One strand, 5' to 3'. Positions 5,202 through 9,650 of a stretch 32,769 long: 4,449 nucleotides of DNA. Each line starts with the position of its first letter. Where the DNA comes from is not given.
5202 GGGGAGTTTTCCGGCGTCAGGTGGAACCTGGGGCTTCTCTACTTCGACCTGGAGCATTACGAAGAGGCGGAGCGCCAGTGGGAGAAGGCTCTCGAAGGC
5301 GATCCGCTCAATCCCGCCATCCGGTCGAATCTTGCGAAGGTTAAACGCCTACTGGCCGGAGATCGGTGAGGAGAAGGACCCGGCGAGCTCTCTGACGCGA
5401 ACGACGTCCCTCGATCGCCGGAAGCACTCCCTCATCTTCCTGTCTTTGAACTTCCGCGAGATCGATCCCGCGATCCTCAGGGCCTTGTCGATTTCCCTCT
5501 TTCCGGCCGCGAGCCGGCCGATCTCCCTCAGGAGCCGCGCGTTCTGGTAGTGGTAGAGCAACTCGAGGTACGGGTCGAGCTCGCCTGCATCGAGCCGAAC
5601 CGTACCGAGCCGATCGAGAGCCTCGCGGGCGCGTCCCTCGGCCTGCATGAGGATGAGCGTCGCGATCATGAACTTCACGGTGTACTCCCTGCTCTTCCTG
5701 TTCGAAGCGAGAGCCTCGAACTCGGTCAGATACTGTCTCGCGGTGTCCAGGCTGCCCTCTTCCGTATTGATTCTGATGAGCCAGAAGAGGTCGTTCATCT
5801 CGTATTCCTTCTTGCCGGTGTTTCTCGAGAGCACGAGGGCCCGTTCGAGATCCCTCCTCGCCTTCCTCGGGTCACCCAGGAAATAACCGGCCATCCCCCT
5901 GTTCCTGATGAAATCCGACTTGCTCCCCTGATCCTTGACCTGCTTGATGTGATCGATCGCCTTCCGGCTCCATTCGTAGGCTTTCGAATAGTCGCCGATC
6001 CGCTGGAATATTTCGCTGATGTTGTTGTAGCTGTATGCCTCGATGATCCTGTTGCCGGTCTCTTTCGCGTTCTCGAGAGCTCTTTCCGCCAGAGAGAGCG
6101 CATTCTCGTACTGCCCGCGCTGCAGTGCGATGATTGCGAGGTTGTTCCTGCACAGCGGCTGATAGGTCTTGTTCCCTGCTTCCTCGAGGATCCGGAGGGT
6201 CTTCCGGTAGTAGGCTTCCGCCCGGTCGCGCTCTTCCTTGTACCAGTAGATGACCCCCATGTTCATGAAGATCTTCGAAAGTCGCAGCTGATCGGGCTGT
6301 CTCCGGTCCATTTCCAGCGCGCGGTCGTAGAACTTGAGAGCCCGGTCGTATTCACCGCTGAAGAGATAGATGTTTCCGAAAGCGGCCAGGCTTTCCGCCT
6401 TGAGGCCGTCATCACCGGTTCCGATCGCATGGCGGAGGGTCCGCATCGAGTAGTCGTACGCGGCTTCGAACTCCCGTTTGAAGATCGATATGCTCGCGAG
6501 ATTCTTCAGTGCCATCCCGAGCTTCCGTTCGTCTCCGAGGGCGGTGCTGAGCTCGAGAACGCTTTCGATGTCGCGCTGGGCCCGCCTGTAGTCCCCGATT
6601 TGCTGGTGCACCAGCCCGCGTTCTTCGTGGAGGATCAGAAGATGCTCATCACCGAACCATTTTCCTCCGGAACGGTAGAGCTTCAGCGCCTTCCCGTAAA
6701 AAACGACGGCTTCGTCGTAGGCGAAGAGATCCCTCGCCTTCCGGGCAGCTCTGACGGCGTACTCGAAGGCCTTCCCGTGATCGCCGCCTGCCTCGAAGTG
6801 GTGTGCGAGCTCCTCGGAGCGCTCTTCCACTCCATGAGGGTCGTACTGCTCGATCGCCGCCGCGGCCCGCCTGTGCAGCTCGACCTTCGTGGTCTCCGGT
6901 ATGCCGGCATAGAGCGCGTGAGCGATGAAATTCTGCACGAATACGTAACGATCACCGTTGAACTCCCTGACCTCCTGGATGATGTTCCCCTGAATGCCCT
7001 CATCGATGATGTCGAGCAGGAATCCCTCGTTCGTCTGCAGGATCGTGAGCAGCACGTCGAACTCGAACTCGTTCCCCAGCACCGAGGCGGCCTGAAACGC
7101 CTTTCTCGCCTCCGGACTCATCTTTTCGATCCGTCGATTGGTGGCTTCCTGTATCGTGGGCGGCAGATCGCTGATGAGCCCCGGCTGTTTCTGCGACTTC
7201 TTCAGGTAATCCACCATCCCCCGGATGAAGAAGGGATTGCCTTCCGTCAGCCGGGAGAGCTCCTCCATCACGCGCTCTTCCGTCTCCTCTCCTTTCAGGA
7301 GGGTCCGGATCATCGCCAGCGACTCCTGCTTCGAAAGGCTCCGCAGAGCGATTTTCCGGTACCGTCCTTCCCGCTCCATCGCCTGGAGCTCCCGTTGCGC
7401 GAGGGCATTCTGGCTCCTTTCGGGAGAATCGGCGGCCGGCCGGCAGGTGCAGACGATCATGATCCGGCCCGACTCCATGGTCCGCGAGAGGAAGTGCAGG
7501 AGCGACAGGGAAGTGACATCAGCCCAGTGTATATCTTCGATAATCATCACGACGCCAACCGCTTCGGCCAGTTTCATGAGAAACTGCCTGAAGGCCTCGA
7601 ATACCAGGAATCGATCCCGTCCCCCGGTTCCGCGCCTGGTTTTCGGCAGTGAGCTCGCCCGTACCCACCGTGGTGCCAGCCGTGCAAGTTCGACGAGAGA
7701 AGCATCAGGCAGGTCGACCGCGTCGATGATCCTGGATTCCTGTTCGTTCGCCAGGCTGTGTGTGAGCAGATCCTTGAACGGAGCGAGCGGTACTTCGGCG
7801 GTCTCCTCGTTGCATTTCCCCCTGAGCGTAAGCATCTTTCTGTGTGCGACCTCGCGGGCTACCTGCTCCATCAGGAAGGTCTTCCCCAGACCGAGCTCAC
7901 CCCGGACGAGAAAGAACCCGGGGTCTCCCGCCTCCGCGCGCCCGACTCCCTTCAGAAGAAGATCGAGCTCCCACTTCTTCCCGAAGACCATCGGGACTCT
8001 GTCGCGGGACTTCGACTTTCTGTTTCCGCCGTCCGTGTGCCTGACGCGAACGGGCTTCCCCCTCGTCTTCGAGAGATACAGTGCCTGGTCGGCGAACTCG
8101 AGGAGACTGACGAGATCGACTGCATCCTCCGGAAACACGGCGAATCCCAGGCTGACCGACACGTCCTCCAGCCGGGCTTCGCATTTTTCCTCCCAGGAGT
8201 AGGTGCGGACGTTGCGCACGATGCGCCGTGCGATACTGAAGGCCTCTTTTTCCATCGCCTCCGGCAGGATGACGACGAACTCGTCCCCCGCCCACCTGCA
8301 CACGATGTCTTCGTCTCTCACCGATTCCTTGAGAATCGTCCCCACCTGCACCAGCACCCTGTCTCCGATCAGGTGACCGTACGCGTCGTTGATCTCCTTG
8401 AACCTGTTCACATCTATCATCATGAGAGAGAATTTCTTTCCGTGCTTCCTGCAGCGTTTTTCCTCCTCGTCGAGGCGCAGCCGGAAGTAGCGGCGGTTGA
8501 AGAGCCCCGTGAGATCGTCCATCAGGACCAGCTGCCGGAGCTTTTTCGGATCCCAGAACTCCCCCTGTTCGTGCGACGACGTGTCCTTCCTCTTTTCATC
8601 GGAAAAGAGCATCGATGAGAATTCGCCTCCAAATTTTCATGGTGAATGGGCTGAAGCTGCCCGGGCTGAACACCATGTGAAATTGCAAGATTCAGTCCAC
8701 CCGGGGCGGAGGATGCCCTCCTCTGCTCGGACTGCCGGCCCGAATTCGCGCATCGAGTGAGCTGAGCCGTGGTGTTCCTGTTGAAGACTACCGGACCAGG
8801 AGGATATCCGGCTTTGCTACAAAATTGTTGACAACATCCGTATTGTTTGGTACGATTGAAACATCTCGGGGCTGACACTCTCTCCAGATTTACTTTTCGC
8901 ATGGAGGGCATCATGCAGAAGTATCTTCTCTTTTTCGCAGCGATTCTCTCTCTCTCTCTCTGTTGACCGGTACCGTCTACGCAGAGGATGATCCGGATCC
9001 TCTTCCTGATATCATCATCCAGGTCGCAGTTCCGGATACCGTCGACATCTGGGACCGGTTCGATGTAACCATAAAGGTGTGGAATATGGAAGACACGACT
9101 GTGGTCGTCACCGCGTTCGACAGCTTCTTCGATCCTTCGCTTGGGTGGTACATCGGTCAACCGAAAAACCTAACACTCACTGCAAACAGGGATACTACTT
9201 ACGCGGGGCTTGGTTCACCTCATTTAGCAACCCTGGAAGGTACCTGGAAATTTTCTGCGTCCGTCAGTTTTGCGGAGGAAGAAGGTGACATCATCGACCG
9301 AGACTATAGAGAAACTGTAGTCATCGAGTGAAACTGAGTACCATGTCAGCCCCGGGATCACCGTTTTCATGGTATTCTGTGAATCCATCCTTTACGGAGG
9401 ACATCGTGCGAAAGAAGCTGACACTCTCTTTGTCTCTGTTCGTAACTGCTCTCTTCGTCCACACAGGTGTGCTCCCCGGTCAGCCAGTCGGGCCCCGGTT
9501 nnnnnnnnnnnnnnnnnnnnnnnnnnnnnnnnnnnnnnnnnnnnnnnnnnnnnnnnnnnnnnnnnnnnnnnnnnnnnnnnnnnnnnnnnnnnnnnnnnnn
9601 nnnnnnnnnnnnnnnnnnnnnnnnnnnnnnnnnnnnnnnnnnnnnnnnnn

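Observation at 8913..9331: Secreted-protein gene split by a (TC)8 tract inside its signal-peptide coding region: candidate slipped-strand ON/OFF switch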

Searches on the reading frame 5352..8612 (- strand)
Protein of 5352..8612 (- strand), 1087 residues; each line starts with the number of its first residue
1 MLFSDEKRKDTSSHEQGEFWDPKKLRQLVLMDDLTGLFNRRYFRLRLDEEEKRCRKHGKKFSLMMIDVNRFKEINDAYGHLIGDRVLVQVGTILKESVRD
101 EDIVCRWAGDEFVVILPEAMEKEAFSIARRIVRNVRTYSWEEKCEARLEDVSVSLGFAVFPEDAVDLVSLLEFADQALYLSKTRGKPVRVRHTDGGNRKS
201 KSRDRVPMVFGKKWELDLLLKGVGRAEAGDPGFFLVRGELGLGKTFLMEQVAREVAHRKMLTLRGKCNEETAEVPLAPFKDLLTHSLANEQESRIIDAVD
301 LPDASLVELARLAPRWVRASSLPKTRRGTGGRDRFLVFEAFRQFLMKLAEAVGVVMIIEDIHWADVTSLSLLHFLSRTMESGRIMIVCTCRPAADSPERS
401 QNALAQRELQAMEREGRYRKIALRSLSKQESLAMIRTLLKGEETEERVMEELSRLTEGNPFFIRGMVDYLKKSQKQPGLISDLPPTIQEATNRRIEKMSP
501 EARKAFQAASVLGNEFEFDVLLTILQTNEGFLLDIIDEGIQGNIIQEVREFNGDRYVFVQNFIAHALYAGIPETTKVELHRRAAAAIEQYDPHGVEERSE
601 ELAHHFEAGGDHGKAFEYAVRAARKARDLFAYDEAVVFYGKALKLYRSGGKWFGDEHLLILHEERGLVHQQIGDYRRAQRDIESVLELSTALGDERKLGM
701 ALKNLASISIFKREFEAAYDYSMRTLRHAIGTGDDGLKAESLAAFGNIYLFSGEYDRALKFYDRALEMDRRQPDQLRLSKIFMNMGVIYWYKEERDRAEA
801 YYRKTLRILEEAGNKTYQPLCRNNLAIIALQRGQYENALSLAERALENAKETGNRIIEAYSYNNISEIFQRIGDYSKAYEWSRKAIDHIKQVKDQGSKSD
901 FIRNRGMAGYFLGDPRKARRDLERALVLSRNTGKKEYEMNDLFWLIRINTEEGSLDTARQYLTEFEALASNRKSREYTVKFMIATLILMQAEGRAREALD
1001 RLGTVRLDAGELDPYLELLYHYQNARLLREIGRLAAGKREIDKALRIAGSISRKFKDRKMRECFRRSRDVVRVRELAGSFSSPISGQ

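Call 11: search_protein_families(library=pfam, proteins=[window:5352-8612:-], max_evalue=0.01)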
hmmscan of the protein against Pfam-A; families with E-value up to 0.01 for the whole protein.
window:5352-8612:- (1087 aa): 19 families
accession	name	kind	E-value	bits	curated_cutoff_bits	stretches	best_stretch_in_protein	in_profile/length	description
PF00990.26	GGDEF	-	1.8e-47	161.6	23.8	1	30-186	2-159/161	Diguanylate cyclase, GGDEF domain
PF13424.12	TPR_12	-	1.3e-37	128.2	30.1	5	823-887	7-73/77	Tetratricopeptide repeat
PF13191.12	AAA_16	-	2.5e-23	83.9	32.6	1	209-387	2-167/167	AAA ATPase domain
PF00515.34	TPR_1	-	4.9e-20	70.9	27.8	1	746-770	8-32/34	Tetratricopeptide repeat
PF07719.23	TPR_2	-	2.4e-19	68.2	27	1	739-769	1-31/34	Tetratricopeptide repeat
PF13181.12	TPR_8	-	3.2e-16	58.5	25.7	1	739-770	1-32/34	Tetratricopeptide repeat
PF13176.12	TPR_7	-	3.3e-15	55.2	27.9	1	741-774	1-34/36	Tetratricopeptide repeat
PF17874.7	TPR_MalT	-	5.8e-15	55.8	45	2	699-885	40-228/336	MalT-like TPR region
PF13374.12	TPR_10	-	9.9e-14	51.3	27.5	1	821-847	4-30/42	Tetratricopeptide repeat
PF10602.15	RPN7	-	1.1e-08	35.4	29.6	0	843-937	20-111/174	26S proteasome subunit RPN7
PF13371.12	TPR_9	-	6.2e-07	29.8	35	0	902-927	32-57/73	Tetratricopeptide repeat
PF13401.12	AAA_22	-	3e-05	24.8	27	1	231-377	5-109/130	AAA domain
PF13414.12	TPR_11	-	7.4e-05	22.8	26.8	0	746-774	1-29/42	TPR repeat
PF12895.13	ANAPC3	-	0.00012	22.7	27.2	0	832-885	2-49/82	Anaphase-promoting complex, cyclosome, subunit 3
PF24885.1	TPR_NPHP3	-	0.00015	21.7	100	0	733-813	135-217/239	Nephrocystin-3 TPR domain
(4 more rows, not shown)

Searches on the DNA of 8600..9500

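Call 69: search_rna_families(source=window, start=8600, end=9500, threshold=evalue, max_evalue=1)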
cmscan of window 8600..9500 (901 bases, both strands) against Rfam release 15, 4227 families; matches with E-value up to 1: 0.
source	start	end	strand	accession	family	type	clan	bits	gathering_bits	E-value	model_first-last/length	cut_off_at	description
